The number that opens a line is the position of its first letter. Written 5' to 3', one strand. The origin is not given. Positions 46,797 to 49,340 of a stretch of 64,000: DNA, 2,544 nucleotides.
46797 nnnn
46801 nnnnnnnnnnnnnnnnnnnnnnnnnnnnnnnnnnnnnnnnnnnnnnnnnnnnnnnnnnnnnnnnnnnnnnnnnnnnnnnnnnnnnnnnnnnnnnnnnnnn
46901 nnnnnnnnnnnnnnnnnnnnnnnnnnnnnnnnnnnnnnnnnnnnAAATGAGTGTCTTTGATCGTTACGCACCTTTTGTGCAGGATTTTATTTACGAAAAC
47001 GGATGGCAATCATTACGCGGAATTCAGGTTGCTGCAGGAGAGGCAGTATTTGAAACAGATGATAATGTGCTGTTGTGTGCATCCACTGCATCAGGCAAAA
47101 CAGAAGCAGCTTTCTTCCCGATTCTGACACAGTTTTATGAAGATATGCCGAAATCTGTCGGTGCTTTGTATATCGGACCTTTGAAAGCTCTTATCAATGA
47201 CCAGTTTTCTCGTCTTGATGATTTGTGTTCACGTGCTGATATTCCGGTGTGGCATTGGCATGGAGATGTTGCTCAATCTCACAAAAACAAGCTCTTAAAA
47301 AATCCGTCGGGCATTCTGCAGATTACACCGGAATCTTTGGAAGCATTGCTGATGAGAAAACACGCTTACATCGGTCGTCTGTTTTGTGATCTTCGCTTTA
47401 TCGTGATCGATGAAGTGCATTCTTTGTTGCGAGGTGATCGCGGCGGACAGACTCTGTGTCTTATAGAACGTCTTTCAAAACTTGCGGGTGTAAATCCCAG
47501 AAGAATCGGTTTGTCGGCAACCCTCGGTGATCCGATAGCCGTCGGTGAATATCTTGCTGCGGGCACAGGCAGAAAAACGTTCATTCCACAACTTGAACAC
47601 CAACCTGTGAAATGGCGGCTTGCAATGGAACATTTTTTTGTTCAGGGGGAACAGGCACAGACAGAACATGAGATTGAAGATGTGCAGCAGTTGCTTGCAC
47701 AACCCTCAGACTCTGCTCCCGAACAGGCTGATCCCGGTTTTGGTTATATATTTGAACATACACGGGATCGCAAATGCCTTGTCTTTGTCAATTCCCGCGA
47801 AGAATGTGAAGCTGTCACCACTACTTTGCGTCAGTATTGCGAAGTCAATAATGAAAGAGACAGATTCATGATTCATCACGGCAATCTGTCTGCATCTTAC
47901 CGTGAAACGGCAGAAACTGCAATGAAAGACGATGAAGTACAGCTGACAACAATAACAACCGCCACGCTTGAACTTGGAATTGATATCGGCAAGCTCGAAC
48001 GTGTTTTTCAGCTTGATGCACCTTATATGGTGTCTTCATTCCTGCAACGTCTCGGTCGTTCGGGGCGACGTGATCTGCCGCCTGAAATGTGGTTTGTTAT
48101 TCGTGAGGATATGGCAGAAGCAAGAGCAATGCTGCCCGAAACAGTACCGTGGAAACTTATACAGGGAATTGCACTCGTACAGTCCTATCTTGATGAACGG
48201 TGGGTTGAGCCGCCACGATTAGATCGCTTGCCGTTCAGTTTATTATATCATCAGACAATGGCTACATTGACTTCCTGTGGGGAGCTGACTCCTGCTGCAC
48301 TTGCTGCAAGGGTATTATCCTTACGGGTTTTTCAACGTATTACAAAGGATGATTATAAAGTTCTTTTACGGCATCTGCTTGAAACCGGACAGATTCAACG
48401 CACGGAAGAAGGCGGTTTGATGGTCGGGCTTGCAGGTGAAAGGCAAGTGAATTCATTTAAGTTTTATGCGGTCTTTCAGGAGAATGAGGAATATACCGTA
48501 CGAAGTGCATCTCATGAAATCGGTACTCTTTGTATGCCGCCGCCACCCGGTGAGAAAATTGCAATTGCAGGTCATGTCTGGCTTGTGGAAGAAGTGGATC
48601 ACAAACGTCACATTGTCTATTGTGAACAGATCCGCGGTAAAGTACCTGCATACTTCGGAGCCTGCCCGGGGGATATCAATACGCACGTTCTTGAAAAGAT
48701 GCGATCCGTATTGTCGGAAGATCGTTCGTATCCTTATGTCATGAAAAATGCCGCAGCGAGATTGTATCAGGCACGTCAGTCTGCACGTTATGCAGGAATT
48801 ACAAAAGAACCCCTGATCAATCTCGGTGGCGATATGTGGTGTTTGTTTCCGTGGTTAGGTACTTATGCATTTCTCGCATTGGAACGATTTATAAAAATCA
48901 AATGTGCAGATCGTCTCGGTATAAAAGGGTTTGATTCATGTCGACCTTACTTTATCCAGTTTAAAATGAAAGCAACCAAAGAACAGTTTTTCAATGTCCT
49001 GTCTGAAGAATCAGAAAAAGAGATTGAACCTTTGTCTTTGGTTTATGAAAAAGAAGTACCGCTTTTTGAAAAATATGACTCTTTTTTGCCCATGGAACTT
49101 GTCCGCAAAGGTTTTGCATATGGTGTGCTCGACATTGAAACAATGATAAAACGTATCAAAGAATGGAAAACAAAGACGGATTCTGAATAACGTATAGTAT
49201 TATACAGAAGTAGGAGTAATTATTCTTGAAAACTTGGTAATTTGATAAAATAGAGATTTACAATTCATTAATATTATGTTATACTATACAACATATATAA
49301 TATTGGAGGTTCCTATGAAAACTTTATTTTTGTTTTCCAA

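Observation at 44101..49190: Self-contained TerB-N/TerB-C, DUF2791-like ATPase and Lhr-like helicase operon (Shango-type candidate defence system) inserted between sugar operons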

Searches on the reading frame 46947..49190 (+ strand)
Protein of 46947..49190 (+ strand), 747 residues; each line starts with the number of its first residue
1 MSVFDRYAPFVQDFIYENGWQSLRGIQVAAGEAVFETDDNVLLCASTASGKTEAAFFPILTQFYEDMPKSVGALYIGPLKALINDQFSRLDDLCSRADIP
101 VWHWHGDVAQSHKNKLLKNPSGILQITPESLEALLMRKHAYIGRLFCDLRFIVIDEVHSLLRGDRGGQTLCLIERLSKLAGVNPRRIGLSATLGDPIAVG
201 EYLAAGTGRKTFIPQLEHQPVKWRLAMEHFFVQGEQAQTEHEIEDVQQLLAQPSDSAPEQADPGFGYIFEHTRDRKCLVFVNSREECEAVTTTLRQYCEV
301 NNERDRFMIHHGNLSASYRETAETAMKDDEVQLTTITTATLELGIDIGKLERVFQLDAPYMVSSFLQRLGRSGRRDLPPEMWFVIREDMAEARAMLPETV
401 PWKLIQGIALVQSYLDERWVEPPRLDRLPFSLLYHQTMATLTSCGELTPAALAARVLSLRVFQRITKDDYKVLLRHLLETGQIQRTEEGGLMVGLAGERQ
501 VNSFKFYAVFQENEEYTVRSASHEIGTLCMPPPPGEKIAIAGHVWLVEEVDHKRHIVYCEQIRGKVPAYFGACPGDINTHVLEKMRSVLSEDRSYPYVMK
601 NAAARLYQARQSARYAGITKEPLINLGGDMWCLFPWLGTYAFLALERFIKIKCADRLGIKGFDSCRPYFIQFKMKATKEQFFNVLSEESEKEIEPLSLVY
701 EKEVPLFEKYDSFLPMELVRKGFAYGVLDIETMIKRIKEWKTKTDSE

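Call 6: search_protein_families(library=pfam, proteins=[window:46947-49190:+], max_evalue=0.01)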
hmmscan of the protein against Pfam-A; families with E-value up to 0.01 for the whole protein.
window:46947-49190:+ (747 aa): 4 families
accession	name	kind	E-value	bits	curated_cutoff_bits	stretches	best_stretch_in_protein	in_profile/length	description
PF00270.35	DEAD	-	1.8e-26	93.3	26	1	26-194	3-161/167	DEAD/DEAH box helicase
PF00271.37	Helicase_C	-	1.9e-16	60.7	23.5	1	270-375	11-109/110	Helicase conserved C-terminal domain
PF04851.21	ResIII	-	0.00036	20.9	22.5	1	29-193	10-162/164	Type III restriction enzyme, res subunit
PF22590.2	Cas3-like_C_2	-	0.00039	21.1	27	1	275-375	3-104/106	CRISPR-associated nuclease/helicase Cas3, C-terminal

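Call 7: search_protein_families(library=padloc, proteins=[window:46947-49190:+], max_evalue=0.01)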
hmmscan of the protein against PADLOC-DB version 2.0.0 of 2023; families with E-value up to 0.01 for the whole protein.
window:46947-49190:+ (747 aa): 52 families (the best 25 are shown)
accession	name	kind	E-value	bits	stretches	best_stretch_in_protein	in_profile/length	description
PDLC03960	SngC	-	8.6e-270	895.5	1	3-736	5-716/720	-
PDLC02503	BrxHI|BrxHII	-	2e-122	407.8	1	1-739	2-690/698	BrxHI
PDLC02501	BrxHI|BrxHII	-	1.3e-73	246.5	2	1-212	1-214/925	BrxHI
PDLC02897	DpdJ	-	1.5e-31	107.2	1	39-480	115-542/1570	DpdJ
PDLC02896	DpdJ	-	3.4e-20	69.4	3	115-196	331-415/1487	DpdJ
PDLC00037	DruE3|DruE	-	1.7e-17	60.5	2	27-195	106-301/2055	SNF2 family N-terminal domain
PDLC01761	Cas3b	-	1.5e-16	58.2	2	33-120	226-306/705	-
PDLC00036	DruE3|DruE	-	1.1e-15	53.9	2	34-189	104-278/2023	SNF2 family N-terminal domain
PDLC00035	DruE3|DruE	-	3.4e-15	52.8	2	27-194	107-300/1460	SNF2 family N-terminal domain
PDLC03928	PsyrT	-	1.6e-13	47.9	2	21-159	20-153/689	-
PDLC00013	DruE1|DruE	-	5.1e-13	45.8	2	27-95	96-172/1776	SNF2 family N-terminal domain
PDLC00192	HamB1|HamB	-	7.5e-12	41.7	1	27-203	273-444/1104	DEAD-box helicase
PDLC02861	DpdF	-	8.9e-12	42.1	1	270-399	235-358/611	DpdF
PDLC02893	DpdJ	-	1.4e-11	41.1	2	37-97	182-246/876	DpdJ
PDLC02864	DpdF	-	1.6e-11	41.7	2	275-397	235-351/610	DpdF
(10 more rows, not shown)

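Call 8: search_protein_families(library=ncbifam, proteins=[window:46947-49190:+], max_evalue=0.01)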
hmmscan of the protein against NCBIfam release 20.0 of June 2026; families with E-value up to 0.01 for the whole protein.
window:46947-49190:+ (747 aa): 27 families (the best 25 are shown)
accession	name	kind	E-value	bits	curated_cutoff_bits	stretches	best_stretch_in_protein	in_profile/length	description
TIGR04121.1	DEXH_lig_assoc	equivalog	3.9e-58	196.9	850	1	11-482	3-439/804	ligase-associated DNA damage response DEXH box helicase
NF010338.0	PRK13767.1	equivalog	1.2e-50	172.7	849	1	3-375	15-385/877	ATP-dependent helicase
TIGR03817.1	DECH_helic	hypoth_equivalog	9.1e-33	113.5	874.1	1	11-388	25-386/742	helicase/secretion neighborhood putative DEAH-box helicase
NF007284.0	PRK09751.1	equivalog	4.6e-25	87.1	1496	2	24-205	31-229/1538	ATP-dependent helicase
NF002654.0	PRK02362.1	equivalog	1.2e-17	63.5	887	1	11-302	12-271/739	ATP-dependent DNA helicase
NF041067.1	DpdJ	equivalog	7.8e-16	56.9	800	3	335-375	576-616/1482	protein DpdJ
TIGR00614.1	recQ_fam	subfamily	5e-15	55.2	219.8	2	267-398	219-344/470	RecQ family ATP-dependent DNA helicase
NF001308.0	PRK00254.1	equivalog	2.4e-13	49.2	1216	1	13-241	14-218/720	ATP-dependent DNA helicase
NF008394.0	PRK11192.1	equivalog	1.4e-11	43.9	507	1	268-374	241-340/441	ATP-dependent RNA helicase SrmB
TIGR01389.1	recQ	equivalog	3.1e-11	42.4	640.2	1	267-397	218-341/591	DNA helicase RecQ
NF053631.1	RNA_helic_CshA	equivalog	5e-11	42.1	646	2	14-161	13-154/434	degradosome RNA helicase CshA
NF008744.0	PRK11776.1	equivalog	8.4e-11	41.1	524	1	259-376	227-337/460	ATP-dependent RNA helicase DbpA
NF002251.0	PRK01172.1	equivalog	1.7e-10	39.8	891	1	29-216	29-202/674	ATP-dependent DNA helicase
NF053711.1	RNA_heli_RhlE1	exception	2.1e-10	39.9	750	1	265-375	235-338/434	RNA helicase RhlE1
NF040935.1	helicase_Hel308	equivalog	2.2e-10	39.3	1200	1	11-299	15-272/704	ATP-dependent DNA helicase Hel308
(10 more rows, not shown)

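Call 26: search_solved_structures(query=window:46947-49190:+, max_evalue=0.00001)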
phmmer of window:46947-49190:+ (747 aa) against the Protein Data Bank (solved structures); distinct sequences matched with E-value up to 0.00001: 37.
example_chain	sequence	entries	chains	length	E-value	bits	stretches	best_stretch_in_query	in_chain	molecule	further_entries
5v9x_A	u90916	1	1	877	1.9e-24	89.3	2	28-205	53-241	ATP-dependent DNA helicase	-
7lhl_A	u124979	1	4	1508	1e-23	86.9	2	28-205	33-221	ATP-dependent DNA helicase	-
6qdv_B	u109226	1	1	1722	3.5e-23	85.1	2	18-318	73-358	U5 small nuclear ribonucleoprotein 200 kDa helicase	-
4f91_B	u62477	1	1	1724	3.5e-23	85.1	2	18-318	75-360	U5 small nuclear ribonucleoprotein 200 kDa helicase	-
4f92_B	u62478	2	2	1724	3.5e-23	85.1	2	18-318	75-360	U5 small nuclear ribonucleoprotein 200 kDa helicase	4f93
5urj_A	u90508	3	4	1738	3.6e-23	85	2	18-318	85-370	U5 small nuclear ribonucleoprotein 200 kDa helicase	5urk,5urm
4kit_B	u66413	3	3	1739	3.7e-23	85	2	18-318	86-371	U5 small nuclear ribonucleoprotein 200 kDa helicase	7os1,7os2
6s8q_B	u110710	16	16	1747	3.7e-23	85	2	18-318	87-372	U5 small nuclear ribonucleoprotein 200 kDa helicase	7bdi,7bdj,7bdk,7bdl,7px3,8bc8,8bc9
6s9i_B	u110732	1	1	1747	4.1e-23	84.9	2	18-318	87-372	U5 small nuclear ribonucleoprotein 200 kDa helicase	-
6s8o_B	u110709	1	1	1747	8.8e-23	83.8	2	18-318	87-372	U5 small nuclear ribonucleoprotein 200 kDa helicase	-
3jcr_C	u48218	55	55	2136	1e-22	83.5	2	18-318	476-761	hBrr2 | U5 small nuclear ribonucleoprotein 200 kDa helicase | Brr2, U5 small nuclear ribonucleoprotein 200 kDa helicase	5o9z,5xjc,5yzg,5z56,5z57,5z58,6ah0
6znp_A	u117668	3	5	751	1.2e-21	80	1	36-205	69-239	Uncharacterized ATP-dependent helicase YprA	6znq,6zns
8alz_B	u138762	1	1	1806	9.3e-21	77.1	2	18-204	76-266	Activating signal cointegrator 1 complex subunit 3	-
6qv3_A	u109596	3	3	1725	1e-20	77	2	20-220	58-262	Pre-mRNA splicing helicase-like protein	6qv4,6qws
5m59_A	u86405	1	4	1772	1.1e-20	76.8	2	20-220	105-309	Pre-mRNA splicing helicase-like protein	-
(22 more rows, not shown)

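Call 32: find_homologous_proteins(query=window:46947-49190:+, max_evalue=1e-20)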
Query window:46947-49190:+ (747 aa): 8000 proteins with E <= 1e-20 among 8000 candidates; the best 120 are listed.
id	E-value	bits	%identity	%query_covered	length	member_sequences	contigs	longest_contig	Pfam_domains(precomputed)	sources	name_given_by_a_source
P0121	0.0e+0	1721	99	100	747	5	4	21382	PF00270.36,PF00271.38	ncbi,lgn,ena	-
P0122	0.0e+0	1474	82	99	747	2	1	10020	PF00270.36,PF00271.38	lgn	-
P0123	0.0e+0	1383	78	99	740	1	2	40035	PF00270.36,PF00271.38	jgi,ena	-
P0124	0.0e+0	1379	78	99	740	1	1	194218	PF00270.36,PF00271.38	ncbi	-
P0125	0.0e+0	1378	78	99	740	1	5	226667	PF00270.36,PF00271.38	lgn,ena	-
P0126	0.0e+0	1376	78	99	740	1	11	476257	PF00270.36,PF00271.38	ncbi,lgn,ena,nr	ncbi:MAG: DEAD/DEAH box helicase [Clostridia bacterium]|nr:DEAD/DEAH box helicase [Clostridia bacter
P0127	0.0e+0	1376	78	99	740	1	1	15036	PF00270.36,PF00271.38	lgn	-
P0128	0.0e+0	1375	77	99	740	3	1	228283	PF00270.36,PF00271.38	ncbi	-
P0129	0.0e+0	1368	77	99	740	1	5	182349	PF00270.36,PF00271.38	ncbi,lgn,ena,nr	ncbi:MAG: DEAD/DEAH box helicase [Clostridia bacterium]|nr:DEAD/DEAH box helicase [Clostridia bacter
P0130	0.0e+0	1366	77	99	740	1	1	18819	PF00270.36,PF00271.38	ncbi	-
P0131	0.0e+0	1363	77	99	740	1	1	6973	PF00270.36,PF00271.38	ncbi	-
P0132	0.0e+0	1358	77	99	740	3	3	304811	PF00270.36,PF00271.38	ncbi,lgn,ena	-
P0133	0.0e+0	1355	77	99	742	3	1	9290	PF00270.36,PF00271.38,PF04851.22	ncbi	-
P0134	0.0e+0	1354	76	99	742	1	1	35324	PF00270.36,PF00271.38,PF04851.22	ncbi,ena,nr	ncbi:MAG: DEAD/DEAH box helicase [Clostridia bacterium]|nr:DEAD/DEAH box helicase [Clostridia bacter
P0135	0.0e+0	1349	76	99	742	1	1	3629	PF00270.36,PF00271.38,PF04851.22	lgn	-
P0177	0.0e+0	1330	76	99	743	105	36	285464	PF00270.36,PF00271.38,PF22590.3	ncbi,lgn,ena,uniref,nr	ncbi:DEAD/DEAH box helicase [Victivallis vadensis]|uniref:DEAD/DEAH box helicase n=1 Tax=Victivallis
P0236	0.0e+0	1325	75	99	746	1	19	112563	PF00270.36,PF00271.38,PF04851.22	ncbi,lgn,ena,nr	ncbi:MAG: DEAD/DEAH box helicase [Ruminococcus sp.]|nr:DEAD/DEAH box helicase [Ruminococcus sp.]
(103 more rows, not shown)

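Call 110: find_encoding_contigs(protein=P0177, flank=7000, max_places=2)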
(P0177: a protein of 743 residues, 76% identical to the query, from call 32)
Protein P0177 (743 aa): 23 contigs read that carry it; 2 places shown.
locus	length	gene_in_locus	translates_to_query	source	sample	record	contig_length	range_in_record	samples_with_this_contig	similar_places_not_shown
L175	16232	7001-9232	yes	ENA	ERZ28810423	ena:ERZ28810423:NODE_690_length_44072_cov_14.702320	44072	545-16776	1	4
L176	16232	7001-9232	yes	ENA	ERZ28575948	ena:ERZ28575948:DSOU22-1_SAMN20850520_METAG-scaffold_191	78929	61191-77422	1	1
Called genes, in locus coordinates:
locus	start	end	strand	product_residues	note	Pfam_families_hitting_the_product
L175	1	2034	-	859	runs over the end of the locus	?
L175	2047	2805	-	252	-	PF07963:N_methyl (weak)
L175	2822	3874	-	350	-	PF00392:GntR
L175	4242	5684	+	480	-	PF13208:TerB_N, PF15615:TerB_C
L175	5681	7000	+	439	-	PF10923:BrxC_BrxD, PF01637:ATPase_2 (faint), PF13191:AAA_16 (weak)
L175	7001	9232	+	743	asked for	PF00270:DEAD, PF00271:Helicase_C, PF22590:Cas3-like_C_2 (faint)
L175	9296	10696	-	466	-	-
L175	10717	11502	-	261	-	PF01182:Glucosamine_iso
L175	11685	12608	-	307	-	PF00294:PfkB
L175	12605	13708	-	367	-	PF00465:Fe-ADH, PF25137:ADH_Fe_C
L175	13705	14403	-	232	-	PF22935:RM44_endonuclase (weak), PF14622:Ribonucleas_3_3, PF00636:Ribonuclease_3, PF00035:dsrm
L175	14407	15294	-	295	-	PF06293:Kdo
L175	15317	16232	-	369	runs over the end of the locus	PF00180:Iso_dh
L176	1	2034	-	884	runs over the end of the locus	PF07221:GlcNAc_2-epim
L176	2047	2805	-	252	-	PF07963:N_methyl (weak)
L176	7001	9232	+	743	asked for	PF00270:DEAD, PF00271:Helicase_C, PF22590:Cas3-like_C_2 (faint)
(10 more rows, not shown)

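Call 111: find_encoding_contigs(protein=P0236, flank=7000, max_places=2)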
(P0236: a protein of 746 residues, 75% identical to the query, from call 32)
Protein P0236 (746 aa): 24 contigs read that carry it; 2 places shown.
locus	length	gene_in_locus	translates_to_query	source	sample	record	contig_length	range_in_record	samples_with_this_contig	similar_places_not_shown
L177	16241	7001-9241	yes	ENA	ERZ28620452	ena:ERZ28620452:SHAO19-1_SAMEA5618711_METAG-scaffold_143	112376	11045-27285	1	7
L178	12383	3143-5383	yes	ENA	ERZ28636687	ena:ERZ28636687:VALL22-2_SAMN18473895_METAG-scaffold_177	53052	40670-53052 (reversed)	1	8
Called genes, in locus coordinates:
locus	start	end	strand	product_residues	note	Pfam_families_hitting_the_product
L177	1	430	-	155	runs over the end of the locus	PF00885:DMRL_synthase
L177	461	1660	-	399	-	PF00926:DHBP_synthase, PF00925:GTP_cyclohydro2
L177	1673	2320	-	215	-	PF00677:Lum_binding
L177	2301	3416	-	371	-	PF00383:dCMP_cyt_deam_1, PF14437:MafB19-deam, PF01872:RibD_C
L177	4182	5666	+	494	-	PF13208:TerB_N, PF15615:TerB_C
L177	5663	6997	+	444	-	PF10923:BrxC_BrxD, PF01637:ATPase_2 (faint), PF13191:AAA_16 (weak)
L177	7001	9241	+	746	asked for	PF00270:DEAD, PF04851:ResIII (weak), PF00271:Helicase_C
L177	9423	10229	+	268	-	PF03446:NAD_binding_2, PF03807:F420_oxidored, PF14748:P5CR_dimer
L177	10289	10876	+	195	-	-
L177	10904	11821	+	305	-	PF04854:DUF624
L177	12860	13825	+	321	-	PF02557:VanY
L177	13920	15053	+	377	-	PF00768:Peptidase_S11, PF13354:Beta-lactamase2, PF07943:PBP5_C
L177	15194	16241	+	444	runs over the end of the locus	PF00342:PGI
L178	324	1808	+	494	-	PF13208:TerB_N, PF15615:TerB_C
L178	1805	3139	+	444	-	PF10923:BrxC_BrxD, PF01637:ATPase_2 (faint), PF13191:AAA_16 (weak)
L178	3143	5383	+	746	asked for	PF00270:DEAD, PF04851:ResIII (weak), PF00271:Helicase_C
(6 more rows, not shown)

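Call 112: find_encoding_contigs(protein=P0126, flank=7000, max_places=2)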
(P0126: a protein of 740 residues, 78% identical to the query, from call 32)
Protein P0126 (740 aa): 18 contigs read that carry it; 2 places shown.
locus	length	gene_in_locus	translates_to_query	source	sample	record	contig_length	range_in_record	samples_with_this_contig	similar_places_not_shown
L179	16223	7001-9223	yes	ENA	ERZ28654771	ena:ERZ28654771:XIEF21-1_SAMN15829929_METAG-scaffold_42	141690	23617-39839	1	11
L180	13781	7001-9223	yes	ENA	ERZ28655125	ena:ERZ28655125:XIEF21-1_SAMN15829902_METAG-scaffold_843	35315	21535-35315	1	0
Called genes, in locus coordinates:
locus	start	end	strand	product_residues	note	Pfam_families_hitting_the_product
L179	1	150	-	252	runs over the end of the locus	PF02535:Zip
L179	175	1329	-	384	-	PF11187:Mbeg1-like, PF26363:Phospholipase-like (weak)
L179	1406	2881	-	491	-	PF03606:DcuC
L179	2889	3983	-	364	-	PF21571:ArgZ-like_C_1st, PF21570:ArgZ-like_C_2nd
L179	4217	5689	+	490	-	PF13208:TerB_N, PF15615:TerB_C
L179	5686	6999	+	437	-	PF10923:BrxC_BrxD, PF13191:AAA_16 (faint)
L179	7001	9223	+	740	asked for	PF00270:DEAD, PF00271:Helicase_C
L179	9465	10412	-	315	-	PF00768:Peptidase_S11, PF02113:Peptidase_S13 (faint)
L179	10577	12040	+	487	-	PF13347:MFS_2, PF07690:MFS_1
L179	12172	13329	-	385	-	PF00389:2-Hacid_dh, PF02826:2-Hacid_dh_C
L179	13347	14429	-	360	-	PF00266:Aminotran_5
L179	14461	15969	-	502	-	PF00370:FGGY_N, PF02782:FGGY_C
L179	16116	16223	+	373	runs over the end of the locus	PF00465:Fe-ADH, PF13685:Fe-ADH_2, PF25137:ADH_Fe_C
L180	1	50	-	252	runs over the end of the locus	PF02535:Zip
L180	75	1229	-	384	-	PF11187:Mbeg1-like, PF26363:Phospholipase-like (weak)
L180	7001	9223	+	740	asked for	PF00270:DEAD, PF00271:Helicase_C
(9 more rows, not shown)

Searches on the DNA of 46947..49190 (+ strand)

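Call 75: search_dna_similar(query=window:46947-49190:+, collection=ecoli_genomes, mode=distant, max_rows=15)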
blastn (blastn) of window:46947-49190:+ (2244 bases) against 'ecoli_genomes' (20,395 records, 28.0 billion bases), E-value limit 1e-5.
No match.
